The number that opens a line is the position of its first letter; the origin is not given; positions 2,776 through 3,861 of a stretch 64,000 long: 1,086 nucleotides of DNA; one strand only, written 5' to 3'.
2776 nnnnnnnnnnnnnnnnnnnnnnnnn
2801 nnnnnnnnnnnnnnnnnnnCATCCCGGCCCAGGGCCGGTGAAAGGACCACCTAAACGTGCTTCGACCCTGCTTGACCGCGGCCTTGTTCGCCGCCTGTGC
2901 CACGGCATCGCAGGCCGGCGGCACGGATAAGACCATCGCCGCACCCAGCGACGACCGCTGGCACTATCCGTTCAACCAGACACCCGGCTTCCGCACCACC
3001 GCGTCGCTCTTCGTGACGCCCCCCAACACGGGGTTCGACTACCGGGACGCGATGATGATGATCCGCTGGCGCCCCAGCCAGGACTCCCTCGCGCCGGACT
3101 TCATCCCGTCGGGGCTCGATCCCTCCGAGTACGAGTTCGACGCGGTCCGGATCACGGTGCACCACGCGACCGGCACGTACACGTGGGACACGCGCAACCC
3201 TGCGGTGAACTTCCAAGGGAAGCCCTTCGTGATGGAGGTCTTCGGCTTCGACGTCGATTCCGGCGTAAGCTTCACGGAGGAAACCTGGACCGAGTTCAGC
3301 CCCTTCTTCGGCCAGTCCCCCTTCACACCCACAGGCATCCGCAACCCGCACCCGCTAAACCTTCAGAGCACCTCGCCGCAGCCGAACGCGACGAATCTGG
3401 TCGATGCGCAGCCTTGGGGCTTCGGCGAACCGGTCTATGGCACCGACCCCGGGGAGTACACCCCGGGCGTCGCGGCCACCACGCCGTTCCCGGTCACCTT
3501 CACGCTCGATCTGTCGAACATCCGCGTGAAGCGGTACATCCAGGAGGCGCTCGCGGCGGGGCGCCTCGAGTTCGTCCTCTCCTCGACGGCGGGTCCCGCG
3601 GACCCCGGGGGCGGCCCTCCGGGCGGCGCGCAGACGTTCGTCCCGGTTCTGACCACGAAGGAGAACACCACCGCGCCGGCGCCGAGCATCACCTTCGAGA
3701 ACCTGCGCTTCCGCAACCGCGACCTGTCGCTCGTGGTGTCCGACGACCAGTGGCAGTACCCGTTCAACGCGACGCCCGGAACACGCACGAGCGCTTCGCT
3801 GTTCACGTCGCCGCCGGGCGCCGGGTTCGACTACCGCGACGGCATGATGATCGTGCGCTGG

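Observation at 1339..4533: GspG-like pseudopilin translationally coupled to two secreted proteins carrying three copies of a novel domain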

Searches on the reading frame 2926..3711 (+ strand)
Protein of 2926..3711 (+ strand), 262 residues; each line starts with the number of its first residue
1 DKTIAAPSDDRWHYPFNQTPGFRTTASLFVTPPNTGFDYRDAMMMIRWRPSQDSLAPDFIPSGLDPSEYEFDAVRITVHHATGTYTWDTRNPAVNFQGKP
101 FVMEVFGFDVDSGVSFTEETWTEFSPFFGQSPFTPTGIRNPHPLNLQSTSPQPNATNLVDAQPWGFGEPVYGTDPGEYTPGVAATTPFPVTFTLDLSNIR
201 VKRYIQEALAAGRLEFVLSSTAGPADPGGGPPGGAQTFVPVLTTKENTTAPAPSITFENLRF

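Call 21: predict_structure(alignment_id=A1)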
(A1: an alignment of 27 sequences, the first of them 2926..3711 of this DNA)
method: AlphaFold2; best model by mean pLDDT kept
length: 262 residues; sequences in the alignment: 27
mean_pLDDT: 90.9   pTM: 0.90
mean pLDDT of the five models: 90.9, 90.4, 90.0, 89.6, 89.4
residues with pLDDT >= 90: 194; 70-90: 47; 50-70: 18; < 50: 3
segments of 3 or more residues with pLDDT < 50: 231-233
pLDDT, mean of each block of 10 residues (from residue 1): 97 77 91 81 95 97 98 99 95 90 97 90 88 73 87 90 97 98 97 97 98 98 71 66 96 98 95
secondary structure, 60 per line:
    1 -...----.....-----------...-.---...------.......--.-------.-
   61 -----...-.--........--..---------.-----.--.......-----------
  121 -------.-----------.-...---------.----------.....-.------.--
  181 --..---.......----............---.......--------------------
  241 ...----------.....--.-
elements in order: E2-4 E9-13 E25-27 E42-48 E73-80 E103-109 E142-144 E165-169 E188-194 H199-210 E214-220 E241-243 E254-258

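Call 29: search_protein_representatives(alignment_id=A1)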
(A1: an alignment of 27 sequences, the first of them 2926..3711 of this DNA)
Query: 27 sequences, 247 profile positions. Proteins with E-value up to 0.001 (for the whole library): 670; up to 1e-10: 560; up to 1e-30: 343. The best 150 are listed.
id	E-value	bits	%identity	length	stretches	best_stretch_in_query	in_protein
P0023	6.0e-207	700.3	-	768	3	3-244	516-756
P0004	6.1e-170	579.1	-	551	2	1-245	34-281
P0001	5.7e-169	576.0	-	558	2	2-244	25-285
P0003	1.3e-167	571.5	-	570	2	2-244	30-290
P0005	7.6e-153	523.1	-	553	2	2-243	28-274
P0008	1.6e-152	522.1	-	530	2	1-244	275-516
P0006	4.0e-139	478.2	-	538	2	3-245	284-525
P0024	2.4e-109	380.6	-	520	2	4-231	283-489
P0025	1.8e-105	368.0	-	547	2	9-245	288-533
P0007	4.4e-83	294.7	-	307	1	1-245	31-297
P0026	1.4e-79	283.2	-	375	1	2-242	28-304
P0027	2.5e-78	279.1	-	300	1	1-243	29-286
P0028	2.8e-77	275.6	-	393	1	1-242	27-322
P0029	3.9e-76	271.9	-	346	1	2-243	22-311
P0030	1.1e-75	270.4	-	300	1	2-245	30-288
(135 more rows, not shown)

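Call 31: search_solved_structures(query=A1, max_evalue=10, show_alignments=2)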
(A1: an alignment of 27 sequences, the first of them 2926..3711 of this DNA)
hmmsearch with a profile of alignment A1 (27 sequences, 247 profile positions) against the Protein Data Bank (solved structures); distinct sequences matched with E-value up to 10: 0.

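Call 32: search_protein_families(library=pfam, alignment_id=A1, max_evalue=1)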
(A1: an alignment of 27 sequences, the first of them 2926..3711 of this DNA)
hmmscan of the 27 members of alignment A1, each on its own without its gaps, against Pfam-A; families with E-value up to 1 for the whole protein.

A. member 1, window:2926-3711:+ (262 aa): 0 families

B. families by the number of members that match (of 27 scanned): 3 families
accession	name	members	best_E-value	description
PF24192.1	DUF7417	1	0.097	Domain of unknown function (DUF7417)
PF23972.1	DUF7298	1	0.17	Domain of unknown function (DUF7298)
PF10801.13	DUF2537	1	0.22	Protein of unknown function (DUF2537)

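Call 33: find_related_loci(query=A1, collection=genome_contigs, flank=6000)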
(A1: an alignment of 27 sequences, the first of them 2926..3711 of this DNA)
Query A1 (262 aa) in genome_contigs; peptide patterns used: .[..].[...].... (x = any residue, [..] = any of these).
331 stretches matched a pattern; 319 encode a relative of the query (tblastn E <= 1e-3); the best 80 are kept; 78 distinct loci.
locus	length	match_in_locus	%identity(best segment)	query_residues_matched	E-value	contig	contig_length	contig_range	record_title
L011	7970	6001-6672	34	2-248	1e-29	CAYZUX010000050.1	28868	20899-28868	MAG TPA_asm: uncultured bacterium isolate binchicken_co20_391 genome assembly, contig: NODE_3424_length_28868_cov_6.7898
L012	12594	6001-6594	33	1-226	1e-26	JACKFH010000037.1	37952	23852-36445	MAG: Candidatus Omnitrophota bacterium isolate HK-STAS-OLB16-2 HK-STAS-OLB16-2_37, whole genome shotgun sequence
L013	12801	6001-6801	31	7-246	3e-25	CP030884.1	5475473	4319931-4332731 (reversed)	MAG: Planctomycetaceae bacterium isolate ECT2AJA-110-A chromosome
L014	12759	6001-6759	31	1-220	1e-24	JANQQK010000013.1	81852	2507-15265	MAG: Phycisphaerae bacterium isolate IP29b_bin.25 k99_2507126, whole genome shotgun sequence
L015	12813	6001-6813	31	3-250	1e-24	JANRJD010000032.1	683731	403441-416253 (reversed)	MAG: Phycisphaerae bacterium isolate bins.342 k141_3006981, whole genome shotgun sequence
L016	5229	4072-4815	34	3-249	2e-24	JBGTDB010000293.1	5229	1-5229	MAG: Phycisphaerae bacterium isolate JTS-RE133 k141_9169208, whole genome shotgun sequence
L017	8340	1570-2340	31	5-222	3e-24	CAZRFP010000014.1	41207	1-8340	MAG TPA_asm: uncultured Planctomycetaceae bacterium isolate SRP193661_co1_189 genome assembly, contig: NODE_1010_length_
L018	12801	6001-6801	30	7-246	4e-24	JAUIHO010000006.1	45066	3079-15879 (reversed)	MAG: Phycisphaerae bacterium isolate Co_bin.211 NODE_5499_length_45066_cov_1.002648, whole genome shotgun sequence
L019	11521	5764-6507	32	7-220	4e-24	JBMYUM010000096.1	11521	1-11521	MAG: Phycisphaerae bacterium isolate ME_XS_2211_2_bin_15 ME_XS_2211_2_bin_15_99, whole genome shotgun sequence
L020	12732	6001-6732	33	5-251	9e-24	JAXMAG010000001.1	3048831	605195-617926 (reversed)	MAG: Phycisphaerales bacterium isolate STL-PLA4 C1.106.fa-1, whole genome shotgun sequence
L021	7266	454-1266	32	3-250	1e-23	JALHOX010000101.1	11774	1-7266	MAG: Phycisphaerae bacterium isolate bin.198_sub c_000000020265, whole genome shotgun sequence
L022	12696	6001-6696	35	7-220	2e-23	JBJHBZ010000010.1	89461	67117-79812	MAG: Phycisphaerales bacterium isolate SF2967_J5348.metabat2_refined.065 NODE_324_length_89461_cov_2.064802, whole genom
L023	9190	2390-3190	31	7-249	5e-23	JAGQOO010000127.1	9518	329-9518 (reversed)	MAG: Phycisphaerales bacterium isolate HKST-UBA16 NODE_127_length_9518_cov_3.627900, whole genome shotgun sequence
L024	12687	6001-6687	34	1-220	1e-22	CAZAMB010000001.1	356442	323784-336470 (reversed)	MAG TPA_asm: uncultured Phycisphaera sp. isolate SRP323723_co1_85 genome assembly, contig: NODE_7_length_356442_cov_15.2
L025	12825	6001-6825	32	7-255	5e-22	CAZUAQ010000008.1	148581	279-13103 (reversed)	MAG TPA_asm: uncultured Planctomycetales bacterium isolate SRP141376_co4_62 genome assembly, contig: NODE_108_length_148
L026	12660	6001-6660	35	7-220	1e-21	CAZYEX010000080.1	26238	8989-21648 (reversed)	MAG TPA_asm: uncultured Phycisphaera sp. isolate binchicken_co165_75 genome assembly, contig: k141_1154492, whole genome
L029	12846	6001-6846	30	7-257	1e-21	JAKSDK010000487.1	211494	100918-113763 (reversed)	MAG: Phycisphaerales bacterium isolate MAG.67 k141_1672136, whole genome shotgun sequence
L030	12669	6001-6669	31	3-259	1e-21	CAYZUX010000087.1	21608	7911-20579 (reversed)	MAG TPA_asm: uncultured bacterium isolate binchicken_co20_391 genome assembly, contig: NODE_4851_length_21608_cov_7.3926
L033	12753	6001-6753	29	3-220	7e-21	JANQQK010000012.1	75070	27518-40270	MAG: Phycisphaerae bacterium isolate IP29b_bin.25 k99_1270633, whole genome shotgun sequence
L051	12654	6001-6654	32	7-214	2e-18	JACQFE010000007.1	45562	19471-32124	MAG: Planctomycetota bacterium isolate NC_groundwater_1039_Pr1_S-0.65um_57_94 Montesol18_Sp65_coassembly_scaffold_146958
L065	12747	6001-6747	29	3-252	2e-17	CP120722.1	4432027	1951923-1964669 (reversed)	Kiritimatiellota bacterium B12222 chromosome, complete genome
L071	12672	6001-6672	29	3-220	5e-17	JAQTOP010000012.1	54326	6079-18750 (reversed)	MAG: Terrimicrobiaceae bacterium isolate STA_90 NODE_1148_length_54326_cov_6.959095_Sandtown_A, whole genome shotgun seq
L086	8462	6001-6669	30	9-246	1e-15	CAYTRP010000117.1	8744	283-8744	MAG TPA_asm: uncultured Candidatus Sumerlaeota bacterium isolate SRP344714_co2_121 genome assembly, contig: NODE_21289_l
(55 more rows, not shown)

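Call 38: search_protein_families(library=pfam, proteins=[L065:4762-5883:+, L024:5168-5938:+, L033:7269-9497:+, L026:4445-5104:+, L029:4366-4920:+, L051:7845-8606:+, L065:6783-7673:+, L020:4829-5992:-], max_evalue=0.01)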
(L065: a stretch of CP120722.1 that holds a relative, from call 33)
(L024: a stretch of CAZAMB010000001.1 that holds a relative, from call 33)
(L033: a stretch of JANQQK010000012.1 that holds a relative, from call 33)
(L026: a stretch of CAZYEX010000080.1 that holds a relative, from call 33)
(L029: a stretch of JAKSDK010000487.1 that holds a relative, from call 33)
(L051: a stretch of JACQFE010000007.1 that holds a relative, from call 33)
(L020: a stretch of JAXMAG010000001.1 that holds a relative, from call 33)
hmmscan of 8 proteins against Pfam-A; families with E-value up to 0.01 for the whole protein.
L065:4762-5883:+ (374 aa): 2 families
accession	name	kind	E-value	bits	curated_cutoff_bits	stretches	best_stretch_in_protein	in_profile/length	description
PF05171.18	HemS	-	2.2e-76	254.4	24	2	236-367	1-127/128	Haemin-degrading HemS.ChuX domain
PF06228.19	ChuX_HutX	-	1.9e-53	180.4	25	2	53-182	1-134/134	Haem utilisation ChuX/HutX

L024:5168-5938:+ (257 aa): 1 family
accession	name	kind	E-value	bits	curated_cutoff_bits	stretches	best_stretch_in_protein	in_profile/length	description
PF07589.16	PEP-CTERM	-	1.9e-05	25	20.7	1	229-252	2-24/24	PEP-CTERM motif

L033:7269-9497:+ (743 aa): 11 families
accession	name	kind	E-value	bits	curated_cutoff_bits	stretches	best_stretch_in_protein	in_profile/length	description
PF13964.12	Kelch_6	-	1.3e-25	88.9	25.3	2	424-470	4-50/50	Kelch motif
PF24681.1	Kelch_KLHDC2_KLHL20_DRC7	-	1.4e-25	90.3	50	2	317-530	3-221/221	KLHDC2/KLHL20/DRC7 Kelch-repeats domain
PF01344.31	Kelch_1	-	3.5e-25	87.6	20.1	1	427-467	7-46/46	Kelch motif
PF25210.1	Kelch_FKB95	-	1.7e-17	64.4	70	2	419-507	77-167/268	FKB95, Kelch-repeats domain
PF07646.21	Kelch_2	-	1.9e-17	62.7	21.3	1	425-467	5-48/48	Kelch motif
PF13415.12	Kelch_3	-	1.9e-15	57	22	1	433-471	3-41/48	Galactose oxidase, central domain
PF24996.1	NANM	-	2.1e-13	50.3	45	2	363-461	2-97/350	N-acetylneuraminate epimerase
PF24981.1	Beta-prop_ATRN-LZTR1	-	1.3e-11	44.8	50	1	339-532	7-221/289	Attractin/LZTR1 beta-propeller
PF13418.12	Kelch_4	-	6.9e-09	36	21.6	1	434-467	15-48/49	Galactose oxidase, central domain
PF13854.13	Kelch_HCF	-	4.2e-05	23.4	113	0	419-515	15-116/345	Host cell factor, Kelch-repeats domain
PF07893.19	DUF1668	-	0.0029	17.5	23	0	348-423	83-164/336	Protein of unknown function (DUF1668)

L026:4445-5104:+ (220 aa): 0 families

L029:4366-4920:+ (185 aa): 0 families

L051:7845-8606:+ (254 aa): 0 families

L065:6783-7673:+ (297 aa): 1 family
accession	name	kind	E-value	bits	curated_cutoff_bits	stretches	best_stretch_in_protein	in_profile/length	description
PF07963.17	N_methyl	-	1.4e-07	31.2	21.2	1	27-50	3-26/27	Prokaryotic N-terminal methylation motif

L020:4829-5992:- (388 aa): 1 family
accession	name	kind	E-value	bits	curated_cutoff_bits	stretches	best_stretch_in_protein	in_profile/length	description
PF07963.17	N_methyl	-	3.6e-06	26.8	21.2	1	111-131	5-25/27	Prokaryotic N-terminal methylation motif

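Call 39: search_protein_families(library=ncbifam, proteins=[L065:4762-5883:+, L024:5168-5938:+, L033:7269-9497:+, L026:4445-5104:+, L029:4366-4920:+, L051:7845-8606:+, L065:6783-7673:+, L020:4829-5992:-], max_evalue=0.01)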
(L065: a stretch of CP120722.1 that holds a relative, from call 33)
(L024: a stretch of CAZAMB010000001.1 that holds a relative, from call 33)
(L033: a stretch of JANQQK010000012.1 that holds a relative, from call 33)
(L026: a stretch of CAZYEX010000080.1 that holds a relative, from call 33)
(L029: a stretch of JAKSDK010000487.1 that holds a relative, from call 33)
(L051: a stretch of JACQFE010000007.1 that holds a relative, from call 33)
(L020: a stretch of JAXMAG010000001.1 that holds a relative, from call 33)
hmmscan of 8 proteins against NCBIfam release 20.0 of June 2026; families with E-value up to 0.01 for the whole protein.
L065:4762-5883:+ (374 aa): 1 family
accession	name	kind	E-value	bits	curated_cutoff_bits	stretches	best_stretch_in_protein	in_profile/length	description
TIGR04108.1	HutX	equivalog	1.5e-06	28.1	110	1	51-170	15-135/154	heme utilization cystosolic carrier protein HutX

L024:5168-5938:+ (257 aa): 7 families
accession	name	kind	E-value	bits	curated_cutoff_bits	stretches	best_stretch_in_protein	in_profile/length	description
TIGR02595.1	PEP_CTERM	domain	4.5e-05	24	16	1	229-252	1-24/24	PEP-CTERM sorting domain-containing protein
NF038129.1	PEP_NF038129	equivalog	0.00036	20.4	65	1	200-252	142-193/194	NF038129 family PEP-CTERM protein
NF033554.9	floc_PepA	equivalog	0.00037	20.4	80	1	180-252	189-260/261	flocculation-associated PEP-CTERM protein PepA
NF038120.1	PEP_CTERM_QFxxD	subfamily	0.00038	20.4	80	1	221-251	183-215/215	NF038120 family PEP-CTERM protein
NF038125.1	PEP_CTERM_THxN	subfamily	0.00049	19.8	85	1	218-249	212-245/246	THxN family PEP-CTERM protein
NF038126.1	PEP_CTERM_FxDxF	subfamily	0.0022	18.2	50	1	225-252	138-164/165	FxDxF family PEP-CTERM protein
NF041538.1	PEP_EDSA_1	subfamily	0.0025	17.5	100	1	226-249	283-306/307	EDSAP-1 family PEP-CTERM protein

L033:7269-9497:+ (743 aa): 3 families
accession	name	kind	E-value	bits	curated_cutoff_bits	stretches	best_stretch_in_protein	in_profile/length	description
NF010730.0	PRK14131.1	subfamily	5.9e-10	38.4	416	1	400-457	59-117/384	N-acetylneuraminate epimerase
TIGR03547.1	muta_rot_YjhT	subfamily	2.8e-08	33.3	256.35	1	400-462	30-99/346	YjhT family mutarotase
TIGR03548.1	mutarot_permut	subfamily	9.1e-06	25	243.2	1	357-469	51-160/323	cyclically-permuted mutarotase family protein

L026:4445-5104:+ (220 aa): 0 families

L029:4366-4920:+ (185 aa): 0 families

L051:7845-8606:+ (254 aa): 0 families

L065:6783-7673:+ (297 aa): 12 families
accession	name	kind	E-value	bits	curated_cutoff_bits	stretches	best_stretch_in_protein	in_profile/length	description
TIGR01708.2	typeII_sec_gspH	equivalog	6.3e-08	32.8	80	1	29-60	2-33/169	type II secretion system minor pseudopilin GspH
TIGR02532.1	IV_pilin_GFxxxE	domain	6.4e-08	32.1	16.3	1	29-50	2-23/24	prepilin-type N-terminal cleavage/methylation domain-containing protein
NF040999.1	pilin_ComGC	equivalog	4.1e-07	30.1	75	1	29-57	2-30/84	competence type IV pilus major pilin ComGC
NF041013.1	T4P_ComGE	equivalog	4.5e-07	29.9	49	1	27-60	2-35/83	competence type IV pilus minor pilin ComGE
TIGR01710.1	typeII_sec_gspG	equivalog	7e-07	29.4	88.85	1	30-63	2-35/134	type II secretion system major pseudopilin GspG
NF007862.0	PRK10574.1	equivalog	1e-06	28.9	138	1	26-61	2-37/145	prepilin peptidase-dependent pilin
NF040982.1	ComGD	equivalog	7.6e-05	23.1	70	1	28-54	1-27/139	competence type IV pilus minor pilin ComGD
TIGR02596.1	TIGR02596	subfamily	0.00015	22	70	1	31-64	1-33/196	Verru_Chthon cassette protein D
NF041002.1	pilin_ComGF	equivalog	0.0003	21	80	1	29-53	2-26/139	competence type IV pilus minor pilin ComGF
TIGR01707.1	gspI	equivalog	0.00081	19.9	44.35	1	30-66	1-37/101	type II secretion system minor pseudopilin GspI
NF007800.0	PRK10506.1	equivalog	0.0015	18.3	158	1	26-49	6-29/163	prepilin peptidase-dependent protein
NF041775.1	typeIV_PilA_Myxo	equivalog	0.0037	17.3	400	1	27-53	9-35/214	type IV pilin protein PilA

L020:4829-5992:- (388 aa): 8 families
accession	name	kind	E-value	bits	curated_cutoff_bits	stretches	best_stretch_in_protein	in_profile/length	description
NF007862.0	PRK10574.1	equivalog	3.4e-06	27.2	138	1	110-140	4-34/145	prepilin peptidase-dependent pilin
TIGR02532.1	IV_pilin_GFxxxE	domain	4.1e-06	26.4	16.3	1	111-131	2-22/24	prepilin-type N-terminal cleavage/methylation domain-containing protein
NF041775.1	typeIV_PilA_Myxo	equivalog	6.3e-05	23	400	1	108-161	8-61/214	type IV pilin protein PilA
TIGR02596.1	TIGR02596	subfamily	0.00012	22.3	70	1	113-142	1-30/196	Verru_Chthon cassette protein D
TIGR01708.2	typeII_sec_gspH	equivalog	0.00012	22.1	80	1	111-165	2-52/169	type II secretion system minor pseudopilin GspH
TIGR01710.1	typeII_sec_gspG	equivalog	0.00018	21.5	88.85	1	111-178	1-66/134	type II secretion system major pseudopilin GspG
NF041013.1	T4P_ComGE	equivalog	0.00084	19.4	49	1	111-141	4-34/83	competence type IV pilus minor pilin ComGE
NF040999.1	pilin_ComGC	equivalog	0.00092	19.4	75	1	111-135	2-26/84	competence type IV pilus major pilin ComGC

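Call 49: search_protein_families(library=pfam, proteins=[L065:495-1937:-, L065:2116-2961:+, L065:2965-3993:+, L065:3990-4847:+, L065:7758-8699:-, L065:8692-10032:-, L065:10029-10820:-, L065:10869-11933:-, L065:11909-12682:-, L071:5133-5822:+], max_evalue=0.001)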
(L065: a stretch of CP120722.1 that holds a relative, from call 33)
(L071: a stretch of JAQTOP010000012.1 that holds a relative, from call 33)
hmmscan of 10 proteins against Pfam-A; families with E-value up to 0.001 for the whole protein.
L065:495-1937:- (480 aa): 4 families
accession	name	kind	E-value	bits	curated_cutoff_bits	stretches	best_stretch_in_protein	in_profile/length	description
PF00884.28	Sulfatase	-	3.7e-54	184.5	25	1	4-359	2-301/301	Sulfatase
PF01663.27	Phosphodiest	-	4.7e-13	49.9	23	2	268-312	184-230/342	Type I phosphodiesterase / nucleotide pyrophosphatase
PF16347.10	SGSH_C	-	1.9e-11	44.8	29.3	1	308-454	1-143/154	N-sulphoglucosamine sulphohydrolase, C-terminal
PF02995.22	DUF229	-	9.7e-07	28.3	25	1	268-338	306-374/496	Protein of unknown function (DUF229)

L065:2116-2961:+ (281 aa): 1 family
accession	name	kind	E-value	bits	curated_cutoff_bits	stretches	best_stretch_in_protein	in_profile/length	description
PF01497.23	Peripla_BP_2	-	2.4e-27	96.3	27.5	1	33-258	2-233/235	Periplasmic binding protein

L065:2965-3993:+ (342 aa): 1 family
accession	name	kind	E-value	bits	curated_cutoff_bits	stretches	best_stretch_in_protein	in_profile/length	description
PF01032.23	FecCD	-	1e-82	278.2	26.5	1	19-337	2-311/311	FecCD transport family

L065:3990-4847:+ (285 aa): 4 families
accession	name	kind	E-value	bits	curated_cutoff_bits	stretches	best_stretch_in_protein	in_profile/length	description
PF00005.33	ABC_tran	-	2.6e-25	90.1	25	1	17-170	1-137/137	ABC transporter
PF13304.12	AAA_21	-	6.5e-09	36.7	27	0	147-197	247-296/304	AAA domain, putative AbiEii toxin, Type IV TA system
PF02463.25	SMC_N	-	7.2e-09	35.8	40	1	123-200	125-198/220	RecF/RecN/SMC N terminal domain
PF13175.12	AAA_15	-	0.00013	22.2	32.1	0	2-47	1-43/374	AAA ATPase domain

L065:7758-8699:- (313 aa): 2 families
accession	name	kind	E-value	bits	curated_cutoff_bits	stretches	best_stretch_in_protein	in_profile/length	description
PF00950.22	ABC-3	-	1.9e-48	165.7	20.1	1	12-287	7-257/258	ABC 3 transport family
PF01032.23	FecCD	-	4.7e-06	26.3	26.5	1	46-283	82-307/311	FecCD transport family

L065:8692-10032:- (446 aa): 2 families
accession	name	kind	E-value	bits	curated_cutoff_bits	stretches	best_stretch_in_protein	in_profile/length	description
PF00950.22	ABC-3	-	3.6e-59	200.8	20.1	1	22-287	6-257/258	ABC 3 transport family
PF02742.21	Fe_dep_repr_C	-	6.4e-12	45.7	27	1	372-428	2-58/70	Iron dependent repressor, metal binding and dimerisation domain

L065:10029-10820:- (263 aa): 5 families
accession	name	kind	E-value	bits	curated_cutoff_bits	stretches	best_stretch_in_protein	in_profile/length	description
PF00005.33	ABC_tran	-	8.4e-30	104.6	25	1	29-173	3-137/137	ABC transporter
PF02463.25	SMC_N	-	5.3e-08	33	40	0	142-207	134-202/220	RecF/RecN/SMC N terminal domain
PF13304.12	AAA_21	-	5.5e-08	33.7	27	1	40-59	2-21/304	AAA domain, putative AbiEii toxin, Type IV TA system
PF13476.12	AAA_23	-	6.7e-05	24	27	1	30-56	15-38/201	AAA domain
PF13555.12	AAA_29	-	0.0005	20.2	27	0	39-60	24-45/61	P-loop containing region of AAA domain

L065:10869-11933:- (354 aa): 1 family
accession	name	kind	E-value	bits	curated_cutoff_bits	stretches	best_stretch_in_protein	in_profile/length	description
PF01297.22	ZnuA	-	1.6e-78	264.3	29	1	62-334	1-263/263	Zinc-uptake complex component A periplasmic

L065:11909-12682:- (257 aa): 0 families

L071:5133-5822:+ (229 aa): 0 families
